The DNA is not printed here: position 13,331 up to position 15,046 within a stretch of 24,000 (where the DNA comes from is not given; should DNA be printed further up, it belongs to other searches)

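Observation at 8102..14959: Six-gene operon combining an APC permease, an M20 amidohydrolase, a sugar-type ABC importer and a YhfX-like PLP enzyme: candidate uncharacterised catabolic system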

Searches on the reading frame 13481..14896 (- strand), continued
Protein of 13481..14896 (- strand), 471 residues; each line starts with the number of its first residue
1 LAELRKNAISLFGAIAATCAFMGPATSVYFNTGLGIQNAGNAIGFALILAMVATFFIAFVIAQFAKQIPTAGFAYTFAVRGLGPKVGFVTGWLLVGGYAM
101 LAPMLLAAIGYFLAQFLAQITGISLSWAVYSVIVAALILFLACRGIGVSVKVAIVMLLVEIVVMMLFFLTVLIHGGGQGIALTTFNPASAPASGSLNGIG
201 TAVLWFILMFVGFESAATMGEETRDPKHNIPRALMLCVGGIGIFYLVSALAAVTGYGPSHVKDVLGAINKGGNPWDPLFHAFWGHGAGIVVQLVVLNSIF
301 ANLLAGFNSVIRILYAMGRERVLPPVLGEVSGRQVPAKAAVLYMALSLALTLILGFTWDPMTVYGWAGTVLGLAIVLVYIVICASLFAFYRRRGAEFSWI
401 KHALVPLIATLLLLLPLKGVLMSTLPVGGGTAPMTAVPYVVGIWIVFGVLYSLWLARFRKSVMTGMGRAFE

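Call 48: search_protein_families(library=ncbifam, proteins=[L094:1018-2058:+, L094:2095-3024:+, L088:4576-5448:+, L088:86-910:+, L088:915-1853:+, L091:3292-4185:+, L093:1010-1963:-, L091:5015-6103:+], max_evalue=1e-8)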
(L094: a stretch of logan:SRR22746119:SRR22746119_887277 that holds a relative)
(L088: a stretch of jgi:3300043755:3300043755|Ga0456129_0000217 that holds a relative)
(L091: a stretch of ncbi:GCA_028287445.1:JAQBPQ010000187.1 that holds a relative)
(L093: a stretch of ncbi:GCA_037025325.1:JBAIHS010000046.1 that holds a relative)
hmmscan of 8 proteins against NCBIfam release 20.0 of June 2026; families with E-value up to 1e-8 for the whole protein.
L094:1018-2058:+ (346 aa): 5 families
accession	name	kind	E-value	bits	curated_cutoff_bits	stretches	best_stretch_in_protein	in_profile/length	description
NF041128.1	glucosaP_deam_GlmD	equivalog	1.8e-36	126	580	1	40-342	33-319/323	glucosamine-6-phosphate deaminase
TIGR02815.1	agaS_fam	subfamily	4.5e-27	95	529.2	1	3-337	4-354/372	putative sugar isomerase, AgaS family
NF001484.0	PRK00331.1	subfamily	1.3e-26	93.2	381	1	5-340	255-594/601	isomerizing glutamine--fructose-6-phosphate transaminase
TIGR01135.1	glmS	equivalog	1.2e-25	90.1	418.05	1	5-340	254-600/607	glutamine--fructose-6-phosphate transaminase (isomerizing)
NF046059.1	NagB_SO3506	equivalog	4.6e-14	52.5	430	1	87-293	85-289/330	glucosamine-6-phosphate deaminase NagB-II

L094:2095-3024:+ (309 aa): 18 families
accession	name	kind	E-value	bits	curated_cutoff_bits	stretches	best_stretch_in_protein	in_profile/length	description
TIGR04382.1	myo_inos_iolC_N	equivalog_domain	1.3e-37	129.7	300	1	4-304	1-306/309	5-dehydro-2-deoxygluconokinase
TIGR02152.1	D_ribokin_bact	equivalog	1.1e-29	103.7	299.65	1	8-302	2-295/298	ribokinase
NF053626.1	RibKinHalex1628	equivalog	4.4e-29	101.9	330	1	6-306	3-290/293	ATP-dependent ribose-1-phosphate kinase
NF049991.1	TagKinase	equivalog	3.4e-28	98.4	420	1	7-304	10-312/321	tagatose kinase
NF041134.1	R1P_kin_Thcocales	equivalog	8.8e-26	91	500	1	5-292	1-267/291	ADP-dependent ribose-1-phosphate kinase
NF006957.1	PRK09434.1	equivalog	1.4e-21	77.3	450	1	42-293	26-292/302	fructokinase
NF008353.0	PRK11142.1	equivalog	9.4e-21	74.6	341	1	8-307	6-303/307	ribokinase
NF007321.0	PRK09813.1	equivalog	6.4e-20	71.7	247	1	43-285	24-252/261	fructoselysine 6-kinase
NF040938.1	KDG_KDGal_kin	equivalog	1.2e-18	67.3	400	1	42-308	29-304/305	bifunctional 2-dehydro-3-deoxygluconokinase/2-dehydro-3-deoxygalactonokinase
NF047869.1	myo_kin_aldol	exception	2.1e-17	62.7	600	1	175-298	192-322/586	bifunctional 5-dehydro-2-deoxygluconokinase/5-dehydro-2-deoxyphosphogluconate aldolase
NF041332.1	KDG_KDGal_kin_Halo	equivalog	4.6e-15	55.9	440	1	26-291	16-295/320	bifunctional 2-dehydro-3-deoxygluconokinase/2-dehydro-3-deoxygalactonokinase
TIGR03168.1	1-PFK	subfamily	1.3e-13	50.5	216.4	1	151-292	145-286/305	hexose kinase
NF041633.1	trifunc_aldol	exception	9.3e-12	44.1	700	0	6-209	243-449/580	KHG/KDPG aldolase/sugar kinase fusion protein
TIGR03828.1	pfkB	equivalog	9.6e-12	44.5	292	1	151-292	145-286/305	1-phosphofructokinase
TIGR02198.1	rfaE_dom_I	equivalog_domain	1.1e-11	44.5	345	0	189-292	191-301/315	D-glycero-beta-D-manno-heptose-7-phosphate kinase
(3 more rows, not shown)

L088:4576-5448:+ (290 aa): 8 families
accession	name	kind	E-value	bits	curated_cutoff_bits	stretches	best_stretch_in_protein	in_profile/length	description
TIGR00502.1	nagB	equivalog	3e-86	289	236.9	1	50-287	1-244/259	glucosamine-6-phosphate deaminase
NF001684.0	PRK00443.1-4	subfamily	6.5e-81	271.7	326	1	50-287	1-238/260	glucosamine-6-phosphate deaminase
NF001682.0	PRK00443.1-1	equivalog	8.5e-74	248.2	528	1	50-288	1-232/262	glucosamine-6-phosphate deaminase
NF002557.0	PRK02122.1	subfamily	4.4e-69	233.2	384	1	57-286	36-271/653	glucosamine-6-phosphate deaminase-like protein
NF007291.0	PRK09762.1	equivalog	2.7e-50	171.2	271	1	51-283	5-234/236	galactosamine-6-phosphate isomerase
NF001685.0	PRK00443.1-5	equivalog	3.3e-48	164.2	513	1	76-285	32-242/266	glucosamine-6-phosphate deaminase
NF009022.0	PRK12358.1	equivalog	2e-36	125.7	247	1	50-286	1-233/239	glucosamine-6-phosphate deaminase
TIGR01198.1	pgl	equivalog_domain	4.3e-19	69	124.45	1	73-287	24-231/234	6-phosphogluconolactonase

L088:86-910:+ (274 aa): 10 families
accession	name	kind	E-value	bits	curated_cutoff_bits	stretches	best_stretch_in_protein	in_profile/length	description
TIGR00744.1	ROK_glcA_fam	subfamily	5.7e-23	81.7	260.35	1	7-258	35-309/318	ROK family glucokinase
NF042998.1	bglucokin_BglK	equivalog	1.2e-18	67.4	550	1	28-254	52-282/291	beta-glucoside kinase BglK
NF009835.0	PRK13310.1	equivalog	2.8e-17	63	380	1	14-259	41-302/303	N-acetylglucosamine kinase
NF007251.0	PRK09698.1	equivalog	3.6e-15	56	253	1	8-232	45-265/304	allose kinase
NF047937.1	TransRegNagC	equivalog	2e-14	53.6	650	1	4-229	114-351/399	DNA-binding transcriptional regulator NagC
NF003461.0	PRK05082.1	subfamily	3e-14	53.1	283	1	18-256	44-285/291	N-acetylmannosamine kinase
NF047821.1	NactlManKinNanK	equivalog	4.4e-14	52.7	450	1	15-257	44-286/288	N-acetylmannosamine kinase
NF007108.0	PRK09557.1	equivalog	4.4e-10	39.3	443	0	16-131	44-158/303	fructokinase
NF049930.1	TransRegMlc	equivalog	6.9e-10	38.8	530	1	8-232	124-360/405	sugar metabolism global transcriptional regulator Mlc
NF045942.1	PolPhglucPhase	equivalog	3.9e-09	36.6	250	0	27-121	53-148/242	polyphosphate--glucose phosphotransferase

L088:915-1853:+ (312 aa): 10 families
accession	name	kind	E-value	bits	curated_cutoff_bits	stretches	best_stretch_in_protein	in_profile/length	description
NF003461.0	PRK05082.1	subfamily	1e-28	100.6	283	1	15-308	3-288/291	N-acetylmannosamine kinase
TIGR00744.1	ROK_glcA_fam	subfamily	1.7e-26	93.3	260.35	1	17-307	2-309/318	ROK family glucokinase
NF047821.1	NactlManKinNanK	equivalog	3.3e-26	92.5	450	1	15-306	3-286/288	N-acetylmannosamine kinase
NF007251.0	PRK09698.1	equivalog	6.9e-21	74.8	253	1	10-306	3-296/304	allose kinase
NF042998.1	bglucokin_BglK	equivalog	1.6e-19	70.2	550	1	16-303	4-282/291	beta-glucoside kinase BglK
NF009835.0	PRK13310.1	equivalog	1.1e-16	61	380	1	17-281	4-273/303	N-acetylglucosamine kinase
NF047937.1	TransRegNagC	equivalog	6.4e-12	45.4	650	1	15-278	81-352/399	DNA-binding transcriptional regulator NagC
NF007108.0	PRK09557.1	equivalog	2.3e-11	43.6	443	1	17-282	5-273/303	fructokinase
NF045550.1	FrctkaseScrK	equivalog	4.8e-11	42.6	400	1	19-279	9-253/293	fructokinase ScrK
NF045551.1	GK_Pyrobac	equivalog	2.6e-10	40.1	500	1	69-307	41-281/294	ATP-dependent glucokinase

L091:3292-4185:+ (297 aa): 8 families
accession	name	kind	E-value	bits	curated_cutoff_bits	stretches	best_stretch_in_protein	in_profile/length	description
TIGR00744.1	ROK_glcA_fam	subfamily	1.9e-24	86.5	260.35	1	7-296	2-308/318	ROK family glucokinase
NF003461.0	PRK05082.1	subfamily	2e-24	86.5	283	1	5-294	3-284/291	N-acetylmannosamine kinase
NF047821.1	NactlManKinNanK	equivalog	5.8e-21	75.3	450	1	5-296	3-286/288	N-acetylmannosamine kinase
NF007251.0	PRK09698.1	equivalog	1.6e-15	57.1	253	1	1-292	4-292/304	allose kinase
NF009835.0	PRK13310.1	equivalog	1.2e-14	54.3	380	1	7-291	4-295/303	N-acetylglucosamine kinase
NF042998.1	bglucokin_BglK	equivalog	8.3e-14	51.5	550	1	5-293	3-282/291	beta-glucoside kinase BglK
NF007108.0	PRK09557.1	equivalog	1.5e-13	50.8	443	1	7-272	5-273/303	fructokinase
NF045551.1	GK_Pyrobac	equivalog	5.8e-13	48.8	500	1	69-296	51-280/294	ATP-dependent glucokinase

L093:1010-1963:- (317 aa): 17 families
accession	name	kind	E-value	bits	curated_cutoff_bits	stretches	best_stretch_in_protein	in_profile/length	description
NF053626.1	RibKinHalex1628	equivalog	4.1e-35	121.7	330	1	7-294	4-277/293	ATP-dependent ribose-1-phosphate kinase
TIGR04382.1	myo_inos_iolC_N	equivalog_domain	6.4e-32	111.1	300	1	6-294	3-294/309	5-dehydro-2-deoxygluconokinase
TIGR02152.1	D_ribokin_bact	equivalog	3.7e-28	98.7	299.65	1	8-304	2-295/298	ribokinase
NF049991.1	TagKinase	equivalog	1e-22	80.4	420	1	51-304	49-310/321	tagatose kinase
NF006957.1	PRK09434.1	equivalog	2.1e-22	80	450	1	42-300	26-297/302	fructokinase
NF008353.0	PRK11142.1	equivalog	4.4e-21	75.7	341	1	5-294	3-288/307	ribokinase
NF041134.1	R1P_kin_Thcocales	equivalog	1.4e-20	73.9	500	1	6-281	2-254/291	ADP-dependent ribose-1-phosphate kinase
TIGR03168.1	1-PFK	subfamily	1.7e-20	73.1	216.4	1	53-306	45-298/305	hexose kinase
NF047869.1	myo_kin_aldol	exception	3.4e-20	71.9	600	1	3-291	5-313/586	bifunctional 5-dehydro-2-deoxygluconokinase/5-dehydro-2-deoxyphosphogluconate aldolase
TIGR03828.1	pfkB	equivalog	6e-19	68.2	292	1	54-306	46-298/305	1-phosphofructokinase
NF040938.1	KDG_KDGal_kin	equivalog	7.7e-15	54.8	400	1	49-295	36-289/305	bifunctional 2-dehydro-3-deoxygluconokinase/2-dehydro-3-deoxygalactonokinase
NF041332.1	KDG_KDGal_kin_Halo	equivalog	2e-14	53.8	440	1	40-295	30-297/320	bifunctional 2-dehydro-3-deoxygluconokinase/2-dehydro-3-deoxygalactonokinase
NF007321.0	PRK09813.1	equivalog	7.2e-14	51.9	247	1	44-286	25-251/261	fructoselysine 6-kinase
NF007068.0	PRK09513.1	equivalog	1.6e-12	47.2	432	1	205-311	200-308/312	1-phosphofructokinase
NF041320.1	pfkB_Halo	equivalog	1.4e-10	41.1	400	0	197-295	178-282/302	1-phosphofructokinase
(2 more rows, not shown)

L091:5015-6103:+ (362 aa): 0 families

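Call 53: find_related_loci(query=A1, collection=metagenome_contigs, flank=7000)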
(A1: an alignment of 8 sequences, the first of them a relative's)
Query A1 (391 aa) in metagenome_contigs; peptide patterns used: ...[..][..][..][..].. (x = any residue, [..] = any of these).
600 stretches matched a pattern (row limit reached: there are more); 520 encode a relative of the query (tblastn E <= 1e-3); the best 80 are kept; 80 distinct loci.
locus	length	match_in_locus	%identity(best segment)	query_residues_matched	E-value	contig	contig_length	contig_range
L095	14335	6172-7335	57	1-387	4e-147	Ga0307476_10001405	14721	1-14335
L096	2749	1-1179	46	3-386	2e-118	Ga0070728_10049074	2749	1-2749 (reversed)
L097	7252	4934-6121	46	1-387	3e-112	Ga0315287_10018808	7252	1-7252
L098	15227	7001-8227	43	1-382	2e-109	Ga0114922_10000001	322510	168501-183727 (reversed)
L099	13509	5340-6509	46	1-382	2e-108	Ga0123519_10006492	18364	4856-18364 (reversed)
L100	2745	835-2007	44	1-382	3e-112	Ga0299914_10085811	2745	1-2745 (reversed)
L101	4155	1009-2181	44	1-382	4e-109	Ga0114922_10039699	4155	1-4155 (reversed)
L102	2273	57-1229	43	1-382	1e-111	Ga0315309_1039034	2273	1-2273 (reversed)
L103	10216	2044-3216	44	1-382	1e-106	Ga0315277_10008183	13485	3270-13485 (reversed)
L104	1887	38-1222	43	1-389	3e-113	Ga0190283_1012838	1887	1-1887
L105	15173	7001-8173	44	1-382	1e-105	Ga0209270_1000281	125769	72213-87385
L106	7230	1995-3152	43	1-382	2e-103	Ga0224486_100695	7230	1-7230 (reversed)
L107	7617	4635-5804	46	1-382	2e-102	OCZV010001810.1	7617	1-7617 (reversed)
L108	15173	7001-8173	42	1-382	4e-101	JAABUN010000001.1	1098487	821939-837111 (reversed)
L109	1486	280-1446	44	1-382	8e-109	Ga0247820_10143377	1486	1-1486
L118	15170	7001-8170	43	1-382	1e-98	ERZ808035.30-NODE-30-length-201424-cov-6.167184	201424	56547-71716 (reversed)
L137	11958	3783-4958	43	1-382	3e-96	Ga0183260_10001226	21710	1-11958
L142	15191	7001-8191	43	1-385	6e-96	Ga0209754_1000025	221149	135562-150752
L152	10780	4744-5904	42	1-382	5e-95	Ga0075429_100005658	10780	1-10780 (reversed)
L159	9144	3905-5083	42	1-388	3e-94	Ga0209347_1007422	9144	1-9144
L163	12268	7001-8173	42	1-382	6e-94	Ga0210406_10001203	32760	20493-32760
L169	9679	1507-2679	42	1-382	2e-93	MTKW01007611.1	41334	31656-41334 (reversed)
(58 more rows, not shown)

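Call 58: search_protein_families(library=ncbifam, proteins=[L142:8971-9717:+, L137:6623-7411:+, L159:6256-7032:+], max_evalue=1e-10)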
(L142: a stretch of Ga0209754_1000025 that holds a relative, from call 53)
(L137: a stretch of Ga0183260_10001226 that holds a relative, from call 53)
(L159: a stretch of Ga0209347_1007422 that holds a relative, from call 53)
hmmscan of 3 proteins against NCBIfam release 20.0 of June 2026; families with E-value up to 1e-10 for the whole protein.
L142:8971-9717:+ (249 aa): 8 families
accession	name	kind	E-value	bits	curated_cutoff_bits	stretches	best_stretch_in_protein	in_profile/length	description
NF001684.0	PRK00443.1-4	subfamily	1.4e-78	264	326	1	11-247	6-244/260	glucosamine-6-phosphate deaminase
TIGR00502.1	nagB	equivalog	1.4e-66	224.5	236.9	1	16-246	15-248/259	glucosamine-6-phosphate deaminase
NF001682.0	PRK00443.1-1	equivalog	4.4e-57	193.5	528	1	16-246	11-235/262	glucosamine-6-phosphate deaminase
NF002557.0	PRK02122.1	subfamily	8.9e-56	189.3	384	1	13-245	40-275/653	glucosamine-6-phosphate deaminase-like protein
NF001685.0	PRK00443.1-5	equivalog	1.3e-43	149.1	513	1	33-240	34-242/266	glucosamine-6-phosphate deaminase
NF007291.0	PRK09762.1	equivalog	7.6e-35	120.6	271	1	8-237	6-233/236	galactosamine-6-phosphate isomerase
NF009022.0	PRK12358.1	equivalog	3.5e-24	85.7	247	1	26-246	21-238/239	glucosamine-6-phosphate deaminase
TIGR01198.1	pgl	equivalog_domain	2.7e-17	63.1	124.45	1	13-243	8-232/234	6-phosphogluconolactonase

L137:6623-7411:+ (263 aa): 8 families
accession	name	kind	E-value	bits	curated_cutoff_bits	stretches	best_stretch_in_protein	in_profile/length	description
NF001684.0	PRK00443.1-4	subfamily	7e-79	265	326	1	2-240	2-241/260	glucosamine-6-phosphate deaminase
TIGR00502.1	nagB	equivalog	1.8e-68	230.7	236.9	1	1-240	1-247/259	glucosamine-6-phosphate deaminase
NF001682.0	PRK00443.1-1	equivalog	3.5e-56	190.5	528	1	1-251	1-244/262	glucosamine-6-phosphate deaminase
NF002557.0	PRK02122.1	subfamily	8.6e-55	186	384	1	30-250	62-285/653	glucosamine-6-phosphate deaminase-like protein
NF001685.0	PRK00443.1-5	equivalog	2.3e-48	164.8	513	1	31-238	36-245/266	glucosamine-6-phosphate deaminase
NF007291.0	PRK09762.1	equivalog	4.3e-31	108.3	271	1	3-234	6-235/236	galactosamine-6-phosphate isomerase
NF009022.0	PRK12358.1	equivalog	5.7e-20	71.9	247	1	119-240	113-237/239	glucosamine-6-phosphate deaminase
TIGR01198.1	pgl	equivalog_domain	1.8e-13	50.6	124.45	1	28-239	28-233/234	6-phosphogluconolactonase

L159:6256-7032:+ (259 aa): 8 families
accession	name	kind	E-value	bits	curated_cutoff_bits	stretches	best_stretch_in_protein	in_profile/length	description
NF001684.0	PRK00443.1-4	subfamily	1.6e-97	326.1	326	1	19-258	1-240/260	glucosamine-6-phosphate deaminase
TIGR00502.1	nagB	equivalog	2.2e-89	299.2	236.9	1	19-256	1-244/259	glucosamine-6-phosphate deaminase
NF002557.0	PRK02122.1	subfamily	6.5e-80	269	384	1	12-259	24-275/653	glucosamine-6-phosphate deaminase-like protein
NF001682.0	PRK00443.1-1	equivalog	4.7e-70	235.9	528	1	19-255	1-230/262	glucosamine-6-phosphate deaminase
NF001685.0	PRK00443.1-5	equivalog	4.3e-52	177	513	1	25-253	7-241/266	glucosamine-6-phosphate deaminase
NF007291.0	PRK09762.1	equivalog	1.4e-49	168.8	271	1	20-253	5-235/236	galactosamine-6-phosphate isomerase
NF009022.0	PRK12358.1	equivalog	5.3e-40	137.4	247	1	19-256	1-234/239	glucosamine-6-phosphate deaminase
TIGR01198.1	pgl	equivalog_domain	1e-19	71.1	124.45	1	35-255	17-230/234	6-phosphogluconolactonase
